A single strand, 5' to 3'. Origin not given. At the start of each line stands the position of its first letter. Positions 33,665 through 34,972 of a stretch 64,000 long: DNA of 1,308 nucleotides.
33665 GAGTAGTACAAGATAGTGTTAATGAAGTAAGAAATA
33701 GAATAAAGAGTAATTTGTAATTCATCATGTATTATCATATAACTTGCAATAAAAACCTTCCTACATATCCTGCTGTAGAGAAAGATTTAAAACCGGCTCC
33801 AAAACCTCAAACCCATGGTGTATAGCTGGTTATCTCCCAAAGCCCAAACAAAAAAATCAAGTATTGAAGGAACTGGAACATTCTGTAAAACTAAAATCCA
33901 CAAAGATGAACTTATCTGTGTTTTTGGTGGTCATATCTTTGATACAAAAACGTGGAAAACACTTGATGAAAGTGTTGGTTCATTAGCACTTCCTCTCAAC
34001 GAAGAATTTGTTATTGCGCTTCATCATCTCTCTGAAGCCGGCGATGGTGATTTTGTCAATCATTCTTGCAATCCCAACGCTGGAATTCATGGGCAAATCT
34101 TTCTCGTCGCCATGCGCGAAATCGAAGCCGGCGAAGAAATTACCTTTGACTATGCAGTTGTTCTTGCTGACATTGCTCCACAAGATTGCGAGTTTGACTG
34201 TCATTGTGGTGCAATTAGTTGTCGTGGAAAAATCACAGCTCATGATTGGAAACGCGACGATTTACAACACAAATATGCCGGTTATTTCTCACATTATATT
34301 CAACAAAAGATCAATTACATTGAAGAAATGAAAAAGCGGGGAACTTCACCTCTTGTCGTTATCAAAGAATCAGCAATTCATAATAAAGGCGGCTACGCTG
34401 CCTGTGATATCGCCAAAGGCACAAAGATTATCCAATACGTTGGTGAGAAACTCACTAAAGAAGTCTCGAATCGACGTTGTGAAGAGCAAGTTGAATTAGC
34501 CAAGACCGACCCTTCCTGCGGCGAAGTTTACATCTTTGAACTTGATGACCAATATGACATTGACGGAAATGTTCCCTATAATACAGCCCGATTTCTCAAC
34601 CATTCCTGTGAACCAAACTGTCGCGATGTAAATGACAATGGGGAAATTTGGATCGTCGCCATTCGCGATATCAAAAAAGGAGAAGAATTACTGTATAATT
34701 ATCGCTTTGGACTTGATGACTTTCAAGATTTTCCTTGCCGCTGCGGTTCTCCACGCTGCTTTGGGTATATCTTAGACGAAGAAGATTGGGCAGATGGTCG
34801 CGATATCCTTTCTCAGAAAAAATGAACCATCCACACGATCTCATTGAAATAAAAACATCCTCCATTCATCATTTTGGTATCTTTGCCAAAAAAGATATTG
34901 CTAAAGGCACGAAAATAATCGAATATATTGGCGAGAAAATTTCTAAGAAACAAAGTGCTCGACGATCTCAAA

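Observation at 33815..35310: Three SET (lysine methyltransferase) domains in two adjacent genes, arising by partial duplication, in a histone-encoding archaeon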

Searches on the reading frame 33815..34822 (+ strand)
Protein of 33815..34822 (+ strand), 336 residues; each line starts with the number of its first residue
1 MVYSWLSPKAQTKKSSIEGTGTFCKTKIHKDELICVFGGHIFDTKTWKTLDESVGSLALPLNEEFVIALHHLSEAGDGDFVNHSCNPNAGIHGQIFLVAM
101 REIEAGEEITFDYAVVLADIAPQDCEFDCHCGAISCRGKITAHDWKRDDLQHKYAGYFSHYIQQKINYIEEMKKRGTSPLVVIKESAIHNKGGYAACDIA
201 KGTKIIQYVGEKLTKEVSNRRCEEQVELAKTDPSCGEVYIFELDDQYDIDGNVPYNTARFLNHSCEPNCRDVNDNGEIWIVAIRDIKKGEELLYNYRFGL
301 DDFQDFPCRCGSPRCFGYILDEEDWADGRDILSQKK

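Call 3: search_protein_families(library=pfam, proteins=[window:33815-34822:+], max_evalue=1)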
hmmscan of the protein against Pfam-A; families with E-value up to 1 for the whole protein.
window:33815-34822:+ (336 aa): 3 families
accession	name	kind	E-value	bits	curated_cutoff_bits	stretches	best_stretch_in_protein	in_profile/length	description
PF00856.33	SET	-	2.1e-39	134.6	22.4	2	194-296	5-104/105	SET domain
PF21549.2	PRDM2_PR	-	0.0014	18.7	27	1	257-297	70-113/123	PR domain zinc finger protein 2, PR domain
PF08666.17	SAF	-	0.0071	17.3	21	0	280-292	4-16/63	SAF domain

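Call 4: search_protein_families(library=ncbifam, proteins=[window:33815-34822:+], max_evalue=1)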
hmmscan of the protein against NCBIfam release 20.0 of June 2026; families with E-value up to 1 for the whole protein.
window:33815-34822:+ (336 aa): 1 family
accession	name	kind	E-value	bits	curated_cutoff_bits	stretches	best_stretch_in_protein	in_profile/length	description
NF043024.1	T4SS_AnkI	equivalog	6.7e-11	41.6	550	2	188-297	33-140/439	Dot/Icm T4SS effector AnkI/LegAS4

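Call 12: find_homologous_proteins(query=window:33815-34822:+)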
Query window:33815-34822:+ (336 aa): 384 proteins with E <= 0.001 among 1306 candidates; the best 120 are listed.
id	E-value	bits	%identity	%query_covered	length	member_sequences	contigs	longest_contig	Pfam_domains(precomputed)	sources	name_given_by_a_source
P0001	3.0e-235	798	100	100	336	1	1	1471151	PF00856.34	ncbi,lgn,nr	ncbi:SET domain-containing protein-lysine N-methyltransferase [Candidatus Woesearchaeota archaeon]|n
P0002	2.6e-78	282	31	96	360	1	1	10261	PF00856.34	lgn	-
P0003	1.3e-76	276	70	50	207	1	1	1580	PF00856.34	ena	-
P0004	1.4e-72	263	38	95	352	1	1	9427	PF08666.18,PF00856.34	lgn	-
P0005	2.2e-71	259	32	96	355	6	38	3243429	PF00856.34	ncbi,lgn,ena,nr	ncbi:MAG: SET domain-containing protein-lysine N-methyltransferase [Rhodocyclaceae bacterium]|nr:SET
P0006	3.9e-64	235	31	96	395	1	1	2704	PF00856.34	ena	-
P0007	5.2e-55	205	58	49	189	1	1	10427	PF00856.34,PF21549.3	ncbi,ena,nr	ncbi:TPA: SET domain-containing protein [Candidatus Woesearchaeota archaeon]|nr:SET domain-containin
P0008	1.4e-54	204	60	44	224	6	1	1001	PF00856.34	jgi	-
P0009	2.9e-54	203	31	96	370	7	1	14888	PF00856.34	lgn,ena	-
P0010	1.6e-52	197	34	95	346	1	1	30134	PF00856.34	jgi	-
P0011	2.5e-52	196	56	45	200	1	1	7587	PF00856.34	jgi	-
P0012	6.3e-52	195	52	49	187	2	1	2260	PF00856.34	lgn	-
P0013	9.2e-52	194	52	47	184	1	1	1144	PF00856.34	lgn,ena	-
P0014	1.2e-50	191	56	45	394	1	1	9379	PF00856.34,PF00535.33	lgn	-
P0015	2.0e-50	190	58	43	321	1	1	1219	PF12724.13,PF12682.13,PF00856.34,PF12641.13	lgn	-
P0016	2.0e-50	190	56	45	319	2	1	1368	PF03358.21,PF12682.13,PF00856.34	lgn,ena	-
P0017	9.0e-50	188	28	93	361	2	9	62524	PF00856.34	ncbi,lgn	-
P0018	9.1e-50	188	52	48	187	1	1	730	PF00856.34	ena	-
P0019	1.0e-49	188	53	45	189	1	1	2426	PF00856.34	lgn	-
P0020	3.4e-49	186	52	50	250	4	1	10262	PF00856.34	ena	-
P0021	3.7e-49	186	55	43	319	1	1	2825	PF12724.13,PF03358.21,PF12682.13,PF00856.34,PF12641.13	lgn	-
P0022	4.4e-49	185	55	45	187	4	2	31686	PF00856.34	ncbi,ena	-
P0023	1.2e-48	184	30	96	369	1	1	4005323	PF00856.34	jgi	jgi:uncharacterized protein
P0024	4.9e-48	182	48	49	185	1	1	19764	PF00856.34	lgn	-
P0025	6.5e-48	182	54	46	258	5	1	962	PF00856.34,PF21549.3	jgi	-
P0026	1.8e-47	180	53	49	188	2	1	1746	PF00856.34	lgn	-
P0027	4.9e-47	179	52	45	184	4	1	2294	PF00856.34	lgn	-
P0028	6.7e-47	178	45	39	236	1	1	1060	PF00856.34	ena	-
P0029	7.5e-47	178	57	42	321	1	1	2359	PF00856.34,PF12641.13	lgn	-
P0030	2.5e-46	176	49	47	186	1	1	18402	PF00856.34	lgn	-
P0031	3.1e-46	176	53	46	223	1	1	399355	PF00856.34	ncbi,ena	-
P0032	3.9e-46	176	53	42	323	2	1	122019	PF12724.13,PF12682.13,PF00856.34,PF12641.13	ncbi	ncbi:MAG: flavodoxin [Candidatus Woesearchaeota archaeon]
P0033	1.3e-45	174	50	45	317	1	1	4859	PF12724.13,PF12682.13,PF00856.34,PF12641.13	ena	-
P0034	1.7e-45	174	52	46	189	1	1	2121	PF00856.34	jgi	jgi:uncharacterized protein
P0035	1.8e-45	174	52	46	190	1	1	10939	PF00856.34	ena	-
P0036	2.4e-45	173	52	45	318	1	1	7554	PF12682.13,PF00856.34,PF12641.13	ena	-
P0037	8.6e-45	171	55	43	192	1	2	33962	PF00856.34,PF21549.3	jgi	-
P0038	2.6e-44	170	48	48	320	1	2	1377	PF03358.21,PF12682.13,PF00856.34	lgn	-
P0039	5.2e-44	169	55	43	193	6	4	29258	PF00856.34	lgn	-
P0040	2.1e-43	167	46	49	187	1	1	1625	PF00856.34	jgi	jgi:SET domain-containing protein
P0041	5.7e-43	165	54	42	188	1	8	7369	PF00856.34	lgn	-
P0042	8.2e-43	165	51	44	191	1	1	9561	PF00856.34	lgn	-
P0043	1.8e-42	164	46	50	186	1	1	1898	PF00856.34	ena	-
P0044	3.1e-42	163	53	43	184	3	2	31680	PF00856.34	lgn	-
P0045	4.0e-42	163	48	49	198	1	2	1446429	PF00856.34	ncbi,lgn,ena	-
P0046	4.3e-42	163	51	47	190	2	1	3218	PF00856.34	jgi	-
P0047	6.4e-42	162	52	44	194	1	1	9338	PF00856.34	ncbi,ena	-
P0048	1.0e-41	161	49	47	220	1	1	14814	PF00856.34,PF21549.3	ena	-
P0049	1.1e-41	161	49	47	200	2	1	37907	PF00856.34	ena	-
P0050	1.3e-41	161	50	47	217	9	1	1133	PF00856.34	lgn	-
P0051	4.4e-41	159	43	51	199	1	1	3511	PF00856.34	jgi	jgi:hypothetical protein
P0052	6.5e-41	159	51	43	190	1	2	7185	PF00856.34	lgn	-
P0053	9.1e-41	158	45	53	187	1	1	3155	PF00856.34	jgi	jgi:hypothetical protein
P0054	1.0e-40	158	47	51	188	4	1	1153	PF00856.34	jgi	-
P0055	1.6e-40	157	51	43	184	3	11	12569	PF00856.34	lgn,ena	-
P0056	4.7e-40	156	51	47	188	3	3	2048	PF00856.34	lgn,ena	-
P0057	5.0e-40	156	48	44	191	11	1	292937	PF00856.34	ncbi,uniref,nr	ncbi:SET domain-containing protein-lysine N-methyltransferase [Pelagicoccus sp. SDUM812002]|uniref:S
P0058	6.0e-40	155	44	50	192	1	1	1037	PF00856.34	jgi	jgi:SET domain-containing protein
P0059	1.2e-39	154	48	47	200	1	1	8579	PF00856.34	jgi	-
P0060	1.7e-39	154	44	51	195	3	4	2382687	PF00856.34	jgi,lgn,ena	-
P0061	2.8e-39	153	48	46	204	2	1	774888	PF00856.34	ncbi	ncbi:MAG: SET domain-containing protein-lysine N-methyltransferase [Verrucomicrobiota bacterium]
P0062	3.2e-39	153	45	51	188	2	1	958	PF00856.34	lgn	-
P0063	4.3e-39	153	43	57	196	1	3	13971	PF00856.34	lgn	-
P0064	4.9e-39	152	45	51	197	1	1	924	PF00856.34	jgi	jgi:hypothetical protein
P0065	6.1e-39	152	49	49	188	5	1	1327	PF00856.34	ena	-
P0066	1.3e-38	151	45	51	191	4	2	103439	PF00856.34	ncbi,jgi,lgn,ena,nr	ncbi:MAG TPA: SET domain-containing protein [Candidatus Moranbacteria bacterium]|nr:SET domain-conta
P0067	1.8e-38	151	43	53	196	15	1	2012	PF00856.34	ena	-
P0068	2.0e-38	150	42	57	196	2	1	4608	PF00856.34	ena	-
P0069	2.2e-38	150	45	51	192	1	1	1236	PF00856.34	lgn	-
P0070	4.4e-38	149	43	52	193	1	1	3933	PF00856.34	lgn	-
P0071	4.7e-38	149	44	51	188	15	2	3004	PF00856.34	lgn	-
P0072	5.7e-38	149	44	51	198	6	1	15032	PF00856.34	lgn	-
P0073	5.9e-38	149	45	51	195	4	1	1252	PF00856.34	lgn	-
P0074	6.6e-38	149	45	52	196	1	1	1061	PF00856.34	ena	-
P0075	8.8e-38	148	41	55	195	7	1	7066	PF00856.34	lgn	-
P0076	1.2e-37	148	42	50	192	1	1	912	PF00856.34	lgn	-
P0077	1.4e-37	148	45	51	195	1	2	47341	PF00856.34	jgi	-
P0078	1.5e-37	148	44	49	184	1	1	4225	PF00856.34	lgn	-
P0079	1.5e-37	148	51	43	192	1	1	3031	PF00856.34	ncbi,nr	ncbi:MAG: SET domain-containing protein-lysine N-methyltransferase [Verrucomicrobiales bacterium]|nr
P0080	1.9e-37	147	43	50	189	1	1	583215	PF00856.34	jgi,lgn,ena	-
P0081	2.3e-37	147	41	49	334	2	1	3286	PF00856.34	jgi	-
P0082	2.8e-37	147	44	49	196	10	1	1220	PF00856.34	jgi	jgi:hypothetical protein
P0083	2.8e-37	147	44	51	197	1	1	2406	PF00856.34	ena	-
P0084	4.1e-37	146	47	49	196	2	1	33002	PF00856.34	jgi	jgi:hypothetical protein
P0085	4.7e-37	146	41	51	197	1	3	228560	PF00856.34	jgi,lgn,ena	jgi:hypothetical protein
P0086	6.8e-37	145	47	49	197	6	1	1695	PF00856.34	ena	-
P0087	7.8e-37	145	46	49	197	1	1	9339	PF00856.34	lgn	-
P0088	8.1e-37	145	43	51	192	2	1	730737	PF00856.34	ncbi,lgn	-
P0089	8.4e-37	145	44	51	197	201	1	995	PF00856.34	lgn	-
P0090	9.0e-37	145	44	52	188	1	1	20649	PF00856.34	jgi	jgi:uncharacterized protein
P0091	1.0e-36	145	42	51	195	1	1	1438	PF00856.34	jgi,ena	-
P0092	1.2e-36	145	44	51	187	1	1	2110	PF00856.34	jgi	jgi:hypothetical protein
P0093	1.3e-36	144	46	46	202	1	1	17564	PF00856.34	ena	-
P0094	1.4e-36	144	43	56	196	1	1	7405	PF00856.34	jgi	jgi:uncharacterized protein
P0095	1.4e-36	144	49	44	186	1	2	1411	PF00856.34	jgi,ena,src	-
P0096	1.5e-36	144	42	57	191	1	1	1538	PF00856.34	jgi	jgi:SET domain-containing protein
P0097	1.8e-36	144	45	49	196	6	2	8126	PF00856.34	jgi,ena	jgi:hypothetical protein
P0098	1.8e-36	144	44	51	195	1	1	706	PF00856.34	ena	-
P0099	2.1e-36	144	46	49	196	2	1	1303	PF00856.34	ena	-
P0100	2.2e-36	144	46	49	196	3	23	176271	PF00856.34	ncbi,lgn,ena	-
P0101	2.3e-36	144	43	56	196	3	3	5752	PF00856.34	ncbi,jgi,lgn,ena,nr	ncbi:MAG: SET domain-containing protein [Chloroflexi bacterium]|nr:SET domain-containing protein [Ch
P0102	2.4e-36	144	45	51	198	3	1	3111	PF00856.34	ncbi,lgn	-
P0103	2.6e-36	143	44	50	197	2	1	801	PF00856.34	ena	-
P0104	2.8e-36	143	42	51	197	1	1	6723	PF00856.34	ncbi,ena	-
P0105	2.9e-36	143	39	59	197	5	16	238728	PF00856.34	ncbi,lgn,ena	-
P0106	3.5e-36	143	42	56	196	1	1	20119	PF00856.34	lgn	-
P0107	3.5e-36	143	44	51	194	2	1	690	PF00856.34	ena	-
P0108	4.3e-36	143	44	50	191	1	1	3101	PF00856.34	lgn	-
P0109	4.8e-36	143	42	50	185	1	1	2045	PF00856.34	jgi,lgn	jgi:hypothetical protein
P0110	4.9e-36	143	45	51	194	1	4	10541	PF00856.34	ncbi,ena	-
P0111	5.8e-36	142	42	51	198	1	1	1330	PF00856.34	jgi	jgi:hypothetical protein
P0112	6.6e-36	142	44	50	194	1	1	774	PF00856.34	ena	-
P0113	6.9e-36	142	42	56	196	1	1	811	PF00856.34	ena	-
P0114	7.3e-36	142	42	56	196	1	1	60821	PF00856.34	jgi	jgi:uncharacterized protein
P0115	8.3e-36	142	43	51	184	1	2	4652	PF00856.34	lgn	-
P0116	9.4e-36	142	40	52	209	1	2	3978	PF00856.34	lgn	-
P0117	9.5e-36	142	42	56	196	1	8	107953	PF00856.34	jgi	jgi:uncharacterized protein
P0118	9.9e-36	142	43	49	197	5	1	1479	PF00856.34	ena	-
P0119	1.0e-35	142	41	56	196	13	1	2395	PF00856.34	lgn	-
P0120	1.0e-35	141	43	51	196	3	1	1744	PF00856.34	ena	-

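Call 13: find_encoding_contigs(protein=window:33815-34822:+, flank=10000, max_places=6)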
Protein window:33815-34822:+ (336 aa): 2 contigs read that carry it; 1 place shown.
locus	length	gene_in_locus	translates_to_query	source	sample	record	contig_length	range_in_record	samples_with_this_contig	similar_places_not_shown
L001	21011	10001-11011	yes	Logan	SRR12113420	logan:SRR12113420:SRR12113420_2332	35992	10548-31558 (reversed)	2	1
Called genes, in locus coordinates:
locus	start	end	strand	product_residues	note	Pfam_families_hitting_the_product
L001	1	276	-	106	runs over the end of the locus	PF01938:TRAM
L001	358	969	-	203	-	-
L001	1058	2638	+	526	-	PF01978:TrmB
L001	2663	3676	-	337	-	PF14520:HHH_5, PF00154:RecA_N, PF06745:ATPase, PF08423:Rad51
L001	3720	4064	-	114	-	-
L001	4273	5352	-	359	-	PF13385:Laminin_G_3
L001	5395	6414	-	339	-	PF04055:Radical_SAM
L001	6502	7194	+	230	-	-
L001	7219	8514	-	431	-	PF00155:Aminotran_1_2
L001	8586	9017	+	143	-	PF05014:Nuc_deoxyrib_tr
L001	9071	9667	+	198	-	-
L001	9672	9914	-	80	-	-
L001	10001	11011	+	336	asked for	PF00856:SET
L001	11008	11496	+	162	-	PF00856:SET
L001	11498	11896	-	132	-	PF00293:NUDIX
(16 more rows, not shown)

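Call 19: find_encoding_contigs(protein=P0003, flank=5000, max_places=4)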
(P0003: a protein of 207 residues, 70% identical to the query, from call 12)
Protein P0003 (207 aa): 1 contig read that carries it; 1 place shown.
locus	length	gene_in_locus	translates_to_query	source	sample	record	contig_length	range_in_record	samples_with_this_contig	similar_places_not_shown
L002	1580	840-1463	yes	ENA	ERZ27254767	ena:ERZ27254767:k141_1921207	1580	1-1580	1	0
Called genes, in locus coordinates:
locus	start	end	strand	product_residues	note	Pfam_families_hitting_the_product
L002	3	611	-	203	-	?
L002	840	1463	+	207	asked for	PF00856:SET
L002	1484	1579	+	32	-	?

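Call 22: find_related_loci(query=window:33815-34822:+, collection=genome_contigs, flank=6000)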
Query window:33815-34822:+ (336 aa) in genome_contigs; peptide patterns used: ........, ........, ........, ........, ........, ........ (x = any residue, [..] = any of these).
414 stretches matched a pattern; 16 encode a relative of the query (tblastn E <= 1e-3); 16 distinct loci.
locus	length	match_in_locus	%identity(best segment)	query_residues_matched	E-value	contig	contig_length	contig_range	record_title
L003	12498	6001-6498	44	4-325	1e-42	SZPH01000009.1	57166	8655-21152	Chloroflexi bacterium CFX5 ZYPT4scaffold_298, whole genome shotgun sequence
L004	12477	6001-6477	46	4-315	4e-41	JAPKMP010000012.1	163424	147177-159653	MAG: Candidatus Villigracilaceae bacterium isolate AMX68 NODE_12_length_163424_cov_1.759898:GC=0.540, whole genome shotg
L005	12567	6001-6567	41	3-325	2e-40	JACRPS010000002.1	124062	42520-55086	MAG: Chloroflexi bacterium isolate NC_groundwater_1993_Pr3_S-0.65um_60_4 SR2-18-Sp65_coassembly_scaffold_93576, whole ge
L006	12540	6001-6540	41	4-325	4e-40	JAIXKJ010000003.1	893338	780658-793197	MAG: Anaerolineales bacterium isolate UW1SPNA009 one-stage_bin009_NODE_11, whole genome shotgun sequence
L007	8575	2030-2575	41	4-325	7e-40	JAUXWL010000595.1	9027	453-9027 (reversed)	MAG: Anaerolineales bacterium isolate C15_maxbin.104 C15_k141_342633, whole genome shotgun sequence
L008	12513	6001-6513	42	1-326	2e-38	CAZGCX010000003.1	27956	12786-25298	MAG TPA_asm: uncultured Anaerolineaceae bacterium isolate SRP214966_co2_109 genome assembly, contig: NODE_2092_length_27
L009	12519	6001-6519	39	1-325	2e-37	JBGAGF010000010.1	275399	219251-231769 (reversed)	MAG: Aggregatilineales bacterium isolate MAG_MBR_H125.30 MBRH125-30_opera_contig_293, whole genome shotgun sequence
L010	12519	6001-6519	37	2-325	2e-30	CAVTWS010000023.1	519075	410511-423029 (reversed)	MAG: uncultured Acidobacteriota bacterium isolate MFD04651.bin.2.132 genome assembly, contig: contig_6109, whole genome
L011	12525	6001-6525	37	13-315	3e-19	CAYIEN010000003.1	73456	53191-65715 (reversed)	MAG TPA_asm: uncultured Methanosarcinales archaeon isolate ERP119705_co18_167 genome assembly, contig: NODE_228_length_7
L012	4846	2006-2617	29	7-319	5e-18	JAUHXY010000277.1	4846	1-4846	MAG: bacterium isolate 3_bin.30 NODE_21945_length_4846_cov_0.917567, whole genome shotgun sequence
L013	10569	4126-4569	32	16-321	2e-17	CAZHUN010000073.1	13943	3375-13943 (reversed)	MAG TPA_asm: uncultured archaeon isolate binchicken_co203_641 genome assembly, contig: k141_1058919, whole genome shotgu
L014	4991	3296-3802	31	1-319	5e-17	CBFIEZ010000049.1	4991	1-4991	MAG: Minisyncoccia bacterium isolate Co_bin_508_permissive genome assembly, contig: Co_bin_508_permissive_c49, whole gen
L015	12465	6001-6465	31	13-321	8e-17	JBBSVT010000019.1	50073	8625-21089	MAG: Nanoarchaeota archaeon isolate H14-bin056_1 H14_bin056_1_000000000019, whole genome shotgun sequence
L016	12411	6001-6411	34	9-319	2e-16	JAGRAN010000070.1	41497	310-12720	MAG: Bdellovibrionales bacterium isolate HKST-UBA19 2009_189850, whole genome shotgun sequence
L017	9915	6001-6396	33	19-315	1e-15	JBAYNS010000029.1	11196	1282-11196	MAG: Candidatus Peribacteraceae bacterium isolate SO_2016_LW1_70 scaffold07035_LW64-88_2016, whole genome shotgun sequen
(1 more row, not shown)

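Call 25: find_encoding_contigs(protein=P0020, flank=4000, max_places=2)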
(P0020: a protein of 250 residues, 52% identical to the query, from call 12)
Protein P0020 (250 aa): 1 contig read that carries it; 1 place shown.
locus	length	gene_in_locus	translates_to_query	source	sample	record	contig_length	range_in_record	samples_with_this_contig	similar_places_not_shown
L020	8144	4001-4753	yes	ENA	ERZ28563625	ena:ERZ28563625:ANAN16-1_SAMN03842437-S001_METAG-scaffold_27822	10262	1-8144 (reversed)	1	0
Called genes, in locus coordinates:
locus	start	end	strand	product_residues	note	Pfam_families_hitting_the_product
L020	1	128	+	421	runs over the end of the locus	PF00710:Asparaginase, PF17763:Asparaginase_C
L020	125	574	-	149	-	PF13404:HTH_AsnC-type, PF13412:HTH_24, PF01037:AsnC_trans_reg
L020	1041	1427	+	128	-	PF04014:MazE_antitoxin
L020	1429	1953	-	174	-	-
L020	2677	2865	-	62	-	-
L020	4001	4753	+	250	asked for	PF00856:SET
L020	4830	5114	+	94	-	-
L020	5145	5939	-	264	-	PF01138:RNase_PH, PF03725:RNase_PH_C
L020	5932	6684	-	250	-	PF01138:RNase_PH, PF03725:RNase_PH_C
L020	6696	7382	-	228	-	PF22625:ECR1_N_2 (weak), PF21266:S1_RRP4, PF00013:KH_1 (weak), PF15985:KH_6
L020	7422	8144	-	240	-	?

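Call 26: find_encoding_contigs(protein=P0007, flank=4000, max_places=2)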
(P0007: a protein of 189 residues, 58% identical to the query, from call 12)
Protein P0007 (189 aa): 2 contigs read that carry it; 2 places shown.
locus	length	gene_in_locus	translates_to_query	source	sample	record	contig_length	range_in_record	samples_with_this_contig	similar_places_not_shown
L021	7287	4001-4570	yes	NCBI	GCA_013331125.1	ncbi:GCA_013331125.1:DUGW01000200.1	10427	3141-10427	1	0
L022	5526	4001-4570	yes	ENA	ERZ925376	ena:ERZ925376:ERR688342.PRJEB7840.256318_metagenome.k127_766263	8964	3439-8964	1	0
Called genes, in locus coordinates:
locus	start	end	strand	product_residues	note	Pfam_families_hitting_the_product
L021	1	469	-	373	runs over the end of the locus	PF09403:FadA (weak)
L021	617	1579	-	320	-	PF12146:Hydrolase_4, PF12697:Abhydrolase_6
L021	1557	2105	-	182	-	PF01814:Hemerythrin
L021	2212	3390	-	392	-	-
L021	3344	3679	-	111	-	-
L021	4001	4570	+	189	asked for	PF21549:PRDM2_PR (weak), PF00856:SET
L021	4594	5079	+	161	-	PF01988:VIT1 (faint)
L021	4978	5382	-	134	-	-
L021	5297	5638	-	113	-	-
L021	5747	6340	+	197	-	-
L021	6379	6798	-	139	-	PF00210:Ferritin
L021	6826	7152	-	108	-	-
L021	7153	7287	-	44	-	?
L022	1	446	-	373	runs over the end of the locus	PF09403:FadA (weak)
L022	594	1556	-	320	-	PF12146:Hydrolase_4, PF12697:Abhydrolase_6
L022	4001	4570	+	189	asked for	PF21549:PRDM2_PR (weak), PF00856:SET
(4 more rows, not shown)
